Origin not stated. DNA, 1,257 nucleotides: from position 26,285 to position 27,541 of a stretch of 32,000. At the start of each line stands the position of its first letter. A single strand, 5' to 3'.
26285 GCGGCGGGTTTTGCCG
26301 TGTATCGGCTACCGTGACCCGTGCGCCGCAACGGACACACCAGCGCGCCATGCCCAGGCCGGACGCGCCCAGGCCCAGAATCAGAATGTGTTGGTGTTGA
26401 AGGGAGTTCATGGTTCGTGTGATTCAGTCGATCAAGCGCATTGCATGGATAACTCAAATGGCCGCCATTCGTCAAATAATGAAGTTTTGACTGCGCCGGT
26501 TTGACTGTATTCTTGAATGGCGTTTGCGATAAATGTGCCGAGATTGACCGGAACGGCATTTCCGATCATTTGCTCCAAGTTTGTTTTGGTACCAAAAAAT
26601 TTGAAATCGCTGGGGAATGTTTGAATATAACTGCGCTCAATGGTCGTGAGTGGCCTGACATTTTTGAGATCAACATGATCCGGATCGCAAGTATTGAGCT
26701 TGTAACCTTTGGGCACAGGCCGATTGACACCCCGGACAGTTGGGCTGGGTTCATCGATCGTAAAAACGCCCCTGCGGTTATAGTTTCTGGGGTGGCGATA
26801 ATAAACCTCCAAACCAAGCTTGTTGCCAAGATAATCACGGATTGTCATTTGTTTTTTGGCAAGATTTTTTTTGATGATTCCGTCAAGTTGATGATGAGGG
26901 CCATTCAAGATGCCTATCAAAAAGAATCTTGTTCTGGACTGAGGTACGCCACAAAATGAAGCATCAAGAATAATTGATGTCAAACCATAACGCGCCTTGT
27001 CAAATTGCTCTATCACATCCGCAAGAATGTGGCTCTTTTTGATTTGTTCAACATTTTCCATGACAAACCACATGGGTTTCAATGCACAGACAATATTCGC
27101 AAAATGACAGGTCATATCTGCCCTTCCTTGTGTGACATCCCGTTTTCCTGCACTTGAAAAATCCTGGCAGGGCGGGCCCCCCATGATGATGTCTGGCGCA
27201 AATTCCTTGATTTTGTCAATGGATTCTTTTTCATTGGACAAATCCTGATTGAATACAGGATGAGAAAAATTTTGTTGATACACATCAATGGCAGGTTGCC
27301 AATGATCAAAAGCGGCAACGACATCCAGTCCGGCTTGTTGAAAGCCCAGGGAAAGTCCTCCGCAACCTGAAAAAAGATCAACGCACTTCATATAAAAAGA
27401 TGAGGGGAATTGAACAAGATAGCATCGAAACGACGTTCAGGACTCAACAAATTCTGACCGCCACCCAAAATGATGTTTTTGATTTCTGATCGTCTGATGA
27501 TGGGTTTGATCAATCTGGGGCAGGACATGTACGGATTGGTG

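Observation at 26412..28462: Foreign restriction-modification cassette inserted inside the dcw operon between mraY and murD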

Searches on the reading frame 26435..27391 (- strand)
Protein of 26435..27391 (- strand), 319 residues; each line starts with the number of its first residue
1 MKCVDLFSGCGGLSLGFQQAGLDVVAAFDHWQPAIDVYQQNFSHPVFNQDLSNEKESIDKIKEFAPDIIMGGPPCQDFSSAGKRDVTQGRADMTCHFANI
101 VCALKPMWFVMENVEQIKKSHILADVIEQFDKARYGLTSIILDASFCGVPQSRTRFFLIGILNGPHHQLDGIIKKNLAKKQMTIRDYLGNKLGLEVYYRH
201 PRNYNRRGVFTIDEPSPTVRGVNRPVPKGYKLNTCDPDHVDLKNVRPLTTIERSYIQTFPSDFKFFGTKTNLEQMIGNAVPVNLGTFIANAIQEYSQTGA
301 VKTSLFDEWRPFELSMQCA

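Call 3: search_protein_families(library=pfam, proteins=[window:26435-27391:-], max_evalue=0.1)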
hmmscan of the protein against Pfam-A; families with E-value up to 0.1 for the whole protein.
window:26435-27391:- (319 aa): 1 family
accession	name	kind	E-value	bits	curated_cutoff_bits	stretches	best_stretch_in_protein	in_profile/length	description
PF00145.23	DNA_methylase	-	5.2e-72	243.4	22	1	1-293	1-323/324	C-5 cytosine-specific DNA methylase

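Call 4: search_protein_families(library=ncbifam, proteins=[window:26435-27391:-], max_evalue=0.1)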
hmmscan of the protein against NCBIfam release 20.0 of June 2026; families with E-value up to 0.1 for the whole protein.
window:26435-27391:- (319 aa): 2 families
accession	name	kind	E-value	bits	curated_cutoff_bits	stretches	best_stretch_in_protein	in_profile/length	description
TIGR00675.1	dcm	superfamily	2.2e-47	162.3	100.65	2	4-192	2-193/329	DNA (cytosine-5-)-methyltransferase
NF007772.0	PRK10458.1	subfamily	6.5e-08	31.5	710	1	2-121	90-234/472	DNA cytosine methylase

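Call 50: search_protein_families(library=padloc, proteins=[window:26435-27391:-], max_evalue=0.001)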
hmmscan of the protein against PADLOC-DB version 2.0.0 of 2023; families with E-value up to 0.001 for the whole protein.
window:26435-27391:- (319 aa): 61 families (the best 25 are shown)
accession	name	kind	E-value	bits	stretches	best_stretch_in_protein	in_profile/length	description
PDLC03270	MTase_II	-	7.5e-155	512.6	1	1-298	1-296/309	Type II methyltransferase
PDLC03378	MTase_II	-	3.4e-65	218.6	2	1-189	3-196/344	Type II methyltransferase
PDLC03234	MTase_II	-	8.2e-60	201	2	1-172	5-185/375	Type II methyltransferase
PDLC00033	DruM2|DruM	-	2.4e-51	173.1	2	2-186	23-214/368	DNA cytosine methylase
PDLC03272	MTase_II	-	5.6e-51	171.9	1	2-296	76-390/407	Type II methyltransferase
PDLC03326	MTase_II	-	6.7e-49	165.2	2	2-164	6-178/412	Type II methyltransferase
PDLC00026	DruM2|DruM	-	3e-46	156.5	2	1-162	5-168/336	DNA cytosine methylase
PDLC00027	DruM2|DruM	-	1.8e-42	144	2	1-163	12-173/361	DNA cytosine methylase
PDLC03237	MTase_II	-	7.5e-42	141.3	2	3-163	796-970/1036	Type II methyltransferase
PDLC02650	DrmMII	-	2.4e-39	133.5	2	3-131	11-150/435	DrmMII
PDLC00031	DruM2|DruM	-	9e-38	128.3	2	2-163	13-173/361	DNA cytosine methylase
PDLC00030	DruM2|DruM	-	1.4e-37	127.7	2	2-163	7-186/380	DNA cytosine methylase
PDLC03307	MTase_II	-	5.9e-36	122.5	2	1-117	1-114/382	Type II methyltransferase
PDLC02649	DrmMII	-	7.7e-34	115.3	3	36-188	86-244/422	DrmMII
PDLC03225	MTase_II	-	5e-31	106.1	2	2-118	9-140/615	Type II methyltransferase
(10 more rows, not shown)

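Call 62: find_homologous_proteins(query=window:26435-27391:-, max_evalue=1e-60)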
Query window:26435-27391:- (319 aa): 7820 proteins with E <= 1e-60 among 8000 candidates; the best 120 are listed.
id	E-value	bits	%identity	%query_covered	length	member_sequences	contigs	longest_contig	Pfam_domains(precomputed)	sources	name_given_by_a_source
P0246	6.9e-220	747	100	100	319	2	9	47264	PF00145.24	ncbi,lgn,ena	-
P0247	1.1e-181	621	84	98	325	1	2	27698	PF00145.24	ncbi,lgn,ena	-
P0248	1.4e-181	621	83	99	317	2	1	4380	PF00145.24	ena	-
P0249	1.3e-178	611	80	99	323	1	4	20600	PF00145.24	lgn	-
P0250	2.6e-178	610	81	100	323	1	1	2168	PF00145.24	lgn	-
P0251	7.6e-178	609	81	98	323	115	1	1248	PF00145.24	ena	-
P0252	1.3e-177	608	81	98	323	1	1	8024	PF00145.24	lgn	-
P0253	1.0e-176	605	81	98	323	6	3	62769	PF00145.24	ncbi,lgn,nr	ncbi:MAG: DNA cytosine methyltransferase [Sulfuriferula sp.]|nr:DNA cytosine methyltransferase [Sulf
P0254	3.2e-176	604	81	98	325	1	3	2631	PF00145.24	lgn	-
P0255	5.0e-176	603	81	98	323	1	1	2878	PF00145.24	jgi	jgi:DNA (cytosine-5)-methyltransferase 1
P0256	1.2e-174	598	80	98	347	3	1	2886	PF00145.24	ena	-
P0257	2.5e-174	597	79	99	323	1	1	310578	PF00145.24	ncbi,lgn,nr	ncbi:DNA (cytosine-5-)-methyltransferase [Chromatium weissei]|nr:DNA (cytosine-5-)-methyltransferase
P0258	4.4e-174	596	79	99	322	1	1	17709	PF00145.24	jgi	-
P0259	8.7e-174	596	78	98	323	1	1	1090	PF00145.24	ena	-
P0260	1.9e-173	594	81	98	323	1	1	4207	PF00145.24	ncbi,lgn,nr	ncbi:MAG: DNA cytosine methyltransferase [Cyclobacteriaceae bacterium]|nr:DNA cytosine methyltransfe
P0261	1.9e-173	594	80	98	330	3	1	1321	PF00145.24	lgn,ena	-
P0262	2.3e-173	594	77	98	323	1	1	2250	PF00145.24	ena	-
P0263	2.5e-173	594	80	98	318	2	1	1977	PF00145.24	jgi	-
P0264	2.7e-173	594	79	98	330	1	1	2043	PF00145.24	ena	-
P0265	3.1e-173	594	77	98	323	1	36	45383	PF00145.24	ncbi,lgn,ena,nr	ncbi:MAG: DNA cytosine methyltransferase [Comamonas sp.]|nr:DNA cytosine methyltransferase [Comamona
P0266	4.3e-173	593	77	98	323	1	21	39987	PF00145.24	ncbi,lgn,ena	-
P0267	5.4e-173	593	79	98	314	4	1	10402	PF00145.24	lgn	-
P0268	6.0e-173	593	77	98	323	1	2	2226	PF00145.24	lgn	-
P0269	8.1e-173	592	77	98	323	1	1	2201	PF00145.24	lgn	-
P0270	8.8e-173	592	79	98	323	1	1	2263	PF00145.24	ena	-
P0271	1.1e-172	592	78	99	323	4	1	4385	PF00145.24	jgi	jgi:DNA (cytosine-5)-methyltransferase 1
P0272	1.1e-172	592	77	98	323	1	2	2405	PF00145.24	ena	-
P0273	1.5e-172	591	77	98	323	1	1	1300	PF00145.24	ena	-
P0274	1.6e-172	591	77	98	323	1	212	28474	PF00145.24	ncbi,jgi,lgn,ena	jgi:DNA (cytosine-5)-methyltransferase 1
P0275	2.1e-172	591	77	98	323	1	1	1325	PF00145.24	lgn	-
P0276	2.4e-172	591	79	98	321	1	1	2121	PF00145.24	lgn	-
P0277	2.9e-172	590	77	98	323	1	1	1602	PF00145.24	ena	-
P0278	3.0e-172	590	77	98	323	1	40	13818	PF00145.24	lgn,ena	-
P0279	3.5e-172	590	79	98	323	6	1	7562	PF00145.24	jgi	-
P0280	4.1e-172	590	77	98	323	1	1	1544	PF00145.24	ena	-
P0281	4.1e-172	590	76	98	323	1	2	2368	PF00145.24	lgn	-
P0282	5.6e-172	590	77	98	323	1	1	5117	PF00145.24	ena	-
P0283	5.6e-172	590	78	98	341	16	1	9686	PF00145.24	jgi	jgi:DNA (cytosine-5)-methyltransferase 1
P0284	7.4e-172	589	78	99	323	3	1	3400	PF00145.24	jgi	jgi:DNA (cytosine-5)-methyltransferase 1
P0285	7.7e-172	589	77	98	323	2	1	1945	PF00145.24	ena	-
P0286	7.8e-172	589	77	98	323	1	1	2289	PF00145.24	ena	-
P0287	7.8e-172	589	77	98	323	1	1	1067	PF00145.24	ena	-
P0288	7.8e-172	589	77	98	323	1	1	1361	PF00145.24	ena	-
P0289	1.4e-171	588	78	99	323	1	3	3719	PF00145.24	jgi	jgi:DNA (cytosine-5)-methyltransferase 1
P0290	1.5e-171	588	76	98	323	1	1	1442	PF00145.24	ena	-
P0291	1.5e-171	588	77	98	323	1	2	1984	PF00145.24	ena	-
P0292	2.0e-171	588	77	98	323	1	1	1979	PF00145.24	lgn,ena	-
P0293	4.6e-171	587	79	99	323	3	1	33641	PF00145.24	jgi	jgi:DNA (cytosine-5)-methyltransferase 1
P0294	6.0e-171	586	79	98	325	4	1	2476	PF00145.24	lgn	-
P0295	3.4e-170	584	77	98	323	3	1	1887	PF00145.24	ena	-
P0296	6.5e-170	583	78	98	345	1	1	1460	PF00145.24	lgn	-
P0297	6.9e-170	583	77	98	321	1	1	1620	PF00145.24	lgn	-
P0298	1.3e-169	582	77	99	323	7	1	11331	PF00145.24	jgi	jgi:DNA (cytosine-5)-methyltransferase 1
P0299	3.6e-169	580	77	98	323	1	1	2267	PF00145.24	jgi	jgi:DNA (cytosine-5)-methyltransferase 1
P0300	1.7e-168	578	77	98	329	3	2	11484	PF00145.24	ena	-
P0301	1.7e-168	578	75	98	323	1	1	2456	PF00145.24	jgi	jgi:DNA (cytosine-5)-methyltransferase 1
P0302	4.2e-168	577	76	98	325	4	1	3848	PF00145.24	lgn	-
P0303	4.7e-168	577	77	98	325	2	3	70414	PF00145.24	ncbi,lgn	-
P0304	5.2e-168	577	75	100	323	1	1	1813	PF00145.24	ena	-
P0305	5.9e-168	576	77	98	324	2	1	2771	PF00145.24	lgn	-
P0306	7.9e-168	576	76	99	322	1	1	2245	PF00145.24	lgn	-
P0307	8.5e-168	576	76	98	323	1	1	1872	PF00145.24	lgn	-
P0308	1.1e-167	575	76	98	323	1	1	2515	PF00145.24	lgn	-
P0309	1.3e-167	575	77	98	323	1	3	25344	PF00145.24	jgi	jgi:DNA (cytosine-5)-methyltransferase 1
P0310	1.8e-167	575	77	98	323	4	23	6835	PF00145.24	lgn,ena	-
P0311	3.1e-167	574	75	99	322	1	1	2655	PF00145.24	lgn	-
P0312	1.4e-166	572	76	98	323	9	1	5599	PF00145.24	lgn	-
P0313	1.7e-166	572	74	99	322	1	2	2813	PF00145.24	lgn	-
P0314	4.6e-166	570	76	98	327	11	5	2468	PF00145.24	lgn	-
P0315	5.2e-166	570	75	98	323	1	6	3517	PF00145.24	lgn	-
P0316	7.2e-166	569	76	98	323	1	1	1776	PF00145.24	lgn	-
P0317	1.4e-165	569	75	98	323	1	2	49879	PF00145.24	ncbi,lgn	-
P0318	3.9e-165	567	75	99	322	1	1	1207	PF00145.24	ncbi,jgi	jgi:DNA (cytosine-5)-methyltransferase 1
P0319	6.8e-165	566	75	98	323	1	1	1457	PF00145.24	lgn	-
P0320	9.5e-165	566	76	98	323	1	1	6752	PF00145.24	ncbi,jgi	jgi:DNA (cytosine-5)-methyltransferase 1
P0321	1.4e-163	562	74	100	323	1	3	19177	PF00145.24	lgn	-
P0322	1.5e-163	562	74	98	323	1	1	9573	PF00145.24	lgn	-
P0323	2.8e-163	561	75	98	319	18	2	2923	PF00145.24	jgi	jgi:DNA (cytosine-5)-methyltransferase 1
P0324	2.0e-162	558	77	99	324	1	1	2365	PF00145.24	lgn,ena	-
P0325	7.7e-162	556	75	95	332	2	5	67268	PF00145.24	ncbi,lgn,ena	-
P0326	1.1e-161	556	73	98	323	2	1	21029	PF00145.24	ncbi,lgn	-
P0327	1.4e-161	555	74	97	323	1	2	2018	PF00145.24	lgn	-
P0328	2.3e-161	555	73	98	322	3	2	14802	PF00145.24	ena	-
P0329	4.1e-161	554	74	98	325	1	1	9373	PF00145.24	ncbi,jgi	jgi:DNA (cytosine-5)-methyltransferase 1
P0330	1.1e-160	553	74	99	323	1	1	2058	PF00145.24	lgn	-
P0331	1.1e-160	552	72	98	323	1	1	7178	PF00145.24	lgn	-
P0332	1.4e-160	552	74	98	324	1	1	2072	PF00145.24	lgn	-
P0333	3.1e-160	551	73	98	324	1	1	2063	PF00145.24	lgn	-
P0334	4.2e-160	551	73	99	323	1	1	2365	PF00145.24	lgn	-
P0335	5.6e-159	547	72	98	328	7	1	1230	PF00145.24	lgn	-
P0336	8.2e-159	546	74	95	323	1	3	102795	PF00145.24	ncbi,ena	-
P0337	8.2e-159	546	73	99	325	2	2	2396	PF00145.24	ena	-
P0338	9.6e-159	546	71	99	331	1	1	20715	PF00145.24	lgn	-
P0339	3.5e-157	541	70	98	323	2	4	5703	PF00145.24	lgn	-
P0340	5.6e-157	540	72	99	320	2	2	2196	PF00145.24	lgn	-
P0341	7.0e-157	540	74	98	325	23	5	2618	PF00145.24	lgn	-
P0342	3.4e-156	538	72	98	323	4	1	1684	PF00145.24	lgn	-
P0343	5.0e-156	537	75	93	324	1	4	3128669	PF00145.24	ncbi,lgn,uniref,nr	ncbi:DNA cytosine methyltransferase [Legionella taurinensis]|uniref:Cytosine-specific methyltransfer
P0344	1.2e-155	536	70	98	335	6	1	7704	PF00145.24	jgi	jgi:DNA (cytosine-5)-methyltransferase 1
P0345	1.5e-155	536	71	100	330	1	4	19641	PF00145.24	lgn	-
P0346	1.5e-155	536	77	92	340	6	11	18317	PF00145.24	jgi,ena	-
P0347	3.7e-155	534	72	98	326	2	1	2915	PF00145.24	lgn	-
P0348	4.7e-155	534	74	97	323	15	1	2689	PF00145.24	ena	-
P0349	1.8e-154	532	74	97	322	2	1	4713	PF00145.24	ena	-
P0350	2.6e-154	532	69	100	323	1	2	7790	PF00145.24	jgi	jgi:DNA (cytosine-5)-methyltransferase 1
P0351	6.1e-154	530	72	96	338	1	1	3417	PF00145.24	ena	-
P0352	7.8e-154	530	72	96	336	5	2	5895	PF00145.24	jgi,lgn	jgi:DNA (cytosine-5)-methyltransferase 1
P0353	8.2e-154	530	72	96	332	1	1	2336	PF00145.24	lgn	-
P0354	2.2e-153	528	73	95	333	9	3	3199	PF00145.24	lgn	-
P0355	6.1e-153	527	72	97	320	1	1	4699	PF00145.24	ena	-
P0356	7.6e-153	527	74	90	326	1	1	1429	PF00145.24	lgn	-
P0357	9.9e-153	526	71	98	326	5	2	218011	PF00145.24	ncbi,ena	-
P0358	1.0e-152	526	69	100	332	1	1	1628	PF00145.24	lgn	-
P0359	1.1e-152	526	69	98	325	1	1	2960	PF00145.24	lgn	-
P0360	1.3e-152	526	70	98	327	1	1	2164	PF00145.24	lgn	-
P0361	2.0e-152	525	72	98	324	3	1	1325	PF00145.24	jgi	jgi:DNA (cytosine-5)-methyltransferase 1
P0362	2.6e-152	525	69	98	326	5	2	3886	PF00145.24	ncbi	-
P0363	7.4e-152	523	71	98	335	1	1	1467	PF00145.24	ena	-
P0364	8.3e-152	523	72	96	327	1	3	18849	PF00145.24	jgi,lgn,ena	-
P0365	1.1e-151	523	68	99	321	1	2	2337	PF00145.24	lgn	-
